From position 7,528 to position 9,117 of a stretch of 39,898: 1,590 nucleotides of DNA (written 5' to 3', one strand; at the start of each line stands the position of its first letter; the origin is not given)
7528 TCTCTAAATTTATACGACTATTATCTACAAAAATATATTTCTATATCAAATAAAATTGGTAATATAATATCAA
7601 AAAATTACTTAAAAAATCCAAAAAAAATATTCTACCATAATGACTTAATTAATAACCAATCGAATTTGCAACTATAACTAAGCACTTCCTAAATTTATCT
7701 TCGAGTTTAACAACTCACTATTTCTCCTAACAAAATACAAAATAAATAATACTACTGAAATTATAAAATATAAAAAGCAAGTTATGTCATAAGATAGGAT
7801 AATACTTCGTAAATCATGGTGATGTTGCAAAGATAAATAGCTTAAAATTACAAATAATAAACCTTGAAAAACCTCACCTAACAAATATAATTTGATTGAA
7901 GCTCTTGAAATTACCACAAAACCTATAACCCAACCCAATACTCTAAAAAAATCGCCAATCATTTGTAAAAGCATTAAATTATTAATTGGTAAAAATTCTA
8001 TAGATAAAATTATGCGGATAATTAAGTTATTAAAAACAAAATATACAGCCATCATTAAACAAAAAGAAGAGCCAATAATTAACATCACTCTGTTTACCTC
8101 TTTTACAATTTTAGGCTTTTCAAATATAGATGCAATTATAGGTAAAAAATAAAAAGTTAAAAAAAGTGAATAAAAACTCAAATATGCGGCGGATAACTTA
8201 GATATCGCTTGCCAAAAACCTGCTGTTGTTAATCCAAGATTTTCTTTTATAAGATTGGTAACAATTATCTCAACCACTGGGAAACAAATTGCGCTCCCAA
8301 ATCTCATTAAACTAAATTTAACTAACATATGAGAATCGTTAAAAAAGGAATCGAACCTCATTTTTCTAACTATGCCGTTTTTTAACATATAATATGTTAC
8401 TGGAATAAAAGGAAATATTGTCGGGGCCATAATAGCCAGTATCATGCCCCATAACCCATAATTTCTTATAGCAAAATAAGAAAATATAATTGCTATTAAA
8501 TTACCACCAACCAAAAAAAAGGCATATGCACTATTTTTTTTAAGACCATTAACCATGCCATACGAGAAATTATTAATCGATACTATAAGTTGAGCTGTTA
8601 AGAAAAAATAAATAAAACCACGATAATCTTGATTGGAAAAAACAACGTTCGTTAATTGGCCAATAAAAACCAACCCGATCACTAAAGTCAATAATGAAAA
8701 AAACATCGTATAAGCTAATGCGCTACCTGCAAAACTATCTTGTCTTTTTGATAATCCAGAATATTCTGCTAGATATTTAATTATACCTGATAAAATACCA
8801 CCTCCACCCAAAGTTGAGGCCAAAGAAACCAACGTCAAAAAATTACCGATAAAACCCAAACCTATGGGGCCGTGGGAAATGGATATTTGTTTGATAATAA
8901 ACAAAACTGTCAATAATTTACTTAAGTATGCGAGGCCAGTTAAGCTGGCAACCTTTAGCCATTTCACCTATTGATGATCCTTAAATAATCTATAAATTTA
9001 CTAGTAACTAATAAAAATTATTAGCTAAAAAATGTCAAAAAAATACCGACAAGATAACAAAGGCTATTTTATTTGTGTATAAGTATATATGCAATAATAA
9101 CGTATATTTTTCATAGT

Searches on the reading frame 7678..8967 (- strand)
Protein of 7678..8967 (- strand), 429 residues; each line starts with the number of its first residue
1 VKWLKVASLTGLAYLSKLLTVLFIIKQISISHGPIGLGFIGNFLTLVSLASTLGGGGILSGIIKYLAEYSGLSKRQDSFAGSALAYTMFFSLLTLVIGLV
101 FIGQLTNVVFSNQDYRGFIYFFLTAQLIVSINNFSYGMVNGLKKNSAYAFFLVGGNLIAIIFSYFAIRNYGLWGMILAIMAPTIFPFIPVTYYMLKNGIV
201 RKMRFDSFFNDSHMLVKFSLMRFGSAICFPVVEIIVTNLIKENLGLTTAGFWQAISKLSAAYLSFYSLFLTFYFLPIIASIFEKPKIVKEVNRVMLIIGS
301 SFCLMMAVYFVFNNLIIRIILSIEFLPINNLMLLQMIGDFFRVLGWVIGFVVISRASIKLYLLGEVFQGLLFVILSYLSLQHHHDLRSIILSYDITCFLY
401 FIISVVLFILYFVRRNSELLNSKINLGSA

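Call 13: search_protein_families(library=pfam, max_evalue=0.000001, proteins=[window:7678-8967:-])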
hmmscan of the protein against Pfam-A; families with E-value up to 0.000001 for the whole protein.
window:7678-8967:- (429 aa): 0 families

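Call 54: search_protein_families(library=pfam, max_evalue=0.01, proteins=[window:7678-8967:-])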
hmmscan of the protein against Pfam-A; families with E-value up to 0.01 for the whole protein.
window:7678-8967:- (429 aa): 1 family
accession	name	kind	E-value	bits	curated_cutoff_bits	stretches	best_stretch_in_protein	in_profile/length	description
PF01943.22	Polysacc_synt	-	1.7e-06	28.1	28.2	1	7-281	6-273/274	Polysaccharide biosynthesis protein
